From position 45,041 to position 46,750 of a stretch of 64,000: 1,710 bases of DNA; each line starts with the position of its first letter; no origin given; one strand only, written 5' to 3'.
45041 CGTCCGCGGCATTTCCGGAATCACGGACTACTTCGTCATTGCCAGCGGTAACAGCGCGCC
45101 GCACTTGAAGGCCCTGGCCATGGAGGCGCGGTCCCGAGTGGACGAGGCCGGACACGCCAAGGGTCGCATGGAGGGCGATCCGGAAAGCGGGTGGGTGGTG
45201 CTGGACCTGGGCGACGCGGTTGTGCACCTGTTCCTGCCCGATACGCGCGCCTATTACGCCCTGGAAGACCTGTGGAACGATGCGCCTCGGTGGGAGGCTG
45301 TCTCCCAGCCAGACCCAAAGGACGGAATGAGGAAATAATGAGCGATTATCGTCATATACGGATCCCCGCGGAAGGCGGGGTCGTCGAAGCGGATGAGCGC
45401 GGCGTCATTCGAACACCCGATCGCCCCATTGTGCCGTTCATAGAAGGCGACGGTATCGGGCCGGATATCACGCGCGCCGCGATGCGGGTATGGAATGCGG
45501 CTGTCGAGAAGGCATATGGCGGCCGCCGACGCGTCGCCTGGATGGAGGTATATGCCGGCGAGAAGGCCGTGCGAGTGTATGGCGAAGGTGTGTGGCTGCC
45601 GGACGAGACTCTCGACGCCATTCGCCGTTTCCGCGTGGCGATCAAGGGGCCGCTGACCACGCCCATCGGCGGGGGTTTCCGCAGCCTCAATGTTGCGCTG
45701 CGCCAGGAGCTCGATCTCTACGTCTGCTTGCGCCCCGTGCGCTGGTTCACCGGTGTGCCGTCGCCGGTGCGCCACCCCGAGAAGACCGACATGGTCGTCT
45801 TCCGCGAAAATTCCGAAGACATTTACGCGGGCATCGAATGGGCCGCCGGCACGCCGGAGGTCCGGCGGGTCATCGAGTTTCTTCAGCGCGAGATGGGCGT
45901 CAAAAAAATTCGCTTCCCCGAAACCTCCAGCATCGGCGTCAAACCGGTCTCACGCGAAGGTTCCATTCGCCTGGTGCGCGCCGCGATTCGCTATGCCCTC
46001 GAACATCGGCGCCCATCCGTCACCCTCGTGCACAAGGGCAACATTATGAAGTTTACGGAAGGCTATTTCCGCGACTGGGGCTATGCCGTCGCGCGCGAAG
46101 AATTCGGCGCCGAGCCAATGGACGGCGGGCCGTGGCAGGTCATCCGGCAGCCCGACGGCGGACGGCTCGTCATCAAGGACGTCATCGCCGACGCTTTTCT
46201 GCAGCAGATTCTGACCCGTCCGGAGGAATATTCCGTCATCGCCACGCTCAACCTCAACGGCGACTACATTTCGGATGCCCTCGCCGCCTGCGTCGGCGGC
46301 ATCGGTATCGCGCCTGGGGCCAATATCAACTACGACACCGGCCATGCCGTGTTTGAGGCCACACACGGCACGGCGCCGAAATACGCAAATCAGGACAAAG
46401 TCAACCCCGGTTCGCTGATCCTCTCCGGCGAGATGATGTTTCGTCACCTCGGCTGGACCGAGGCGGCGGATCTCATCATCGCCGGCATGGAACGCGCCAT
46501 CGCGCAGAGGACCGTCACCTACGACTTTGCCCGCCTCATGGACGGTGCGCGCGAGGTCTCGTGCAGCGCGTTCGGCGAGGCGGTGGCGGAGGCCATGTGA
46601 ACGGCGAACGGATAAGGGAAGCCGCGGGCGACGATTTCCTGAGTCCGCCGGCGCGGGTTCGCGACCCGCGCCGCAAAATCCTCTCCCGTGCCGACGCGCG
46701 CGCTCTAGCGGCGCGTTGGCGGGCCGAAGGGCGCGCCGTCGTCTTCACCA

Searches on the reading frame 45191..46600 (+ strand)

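Call 21: search_protein_families(library=pfam, proteins=[window:45191-46600:+], max_evalue=0.00001)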
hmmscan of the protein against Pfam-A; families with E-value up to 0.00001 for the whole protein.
window:45191-46600:+ (469 aa): 1 family
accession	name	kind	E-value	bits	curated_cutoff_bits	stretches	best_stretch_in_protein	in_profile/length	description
PF00180.25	Iso_dh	-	3.8e-88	296.5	27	1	81-465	2-348/348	Isocitrate/isopropylmalate dehydrogenase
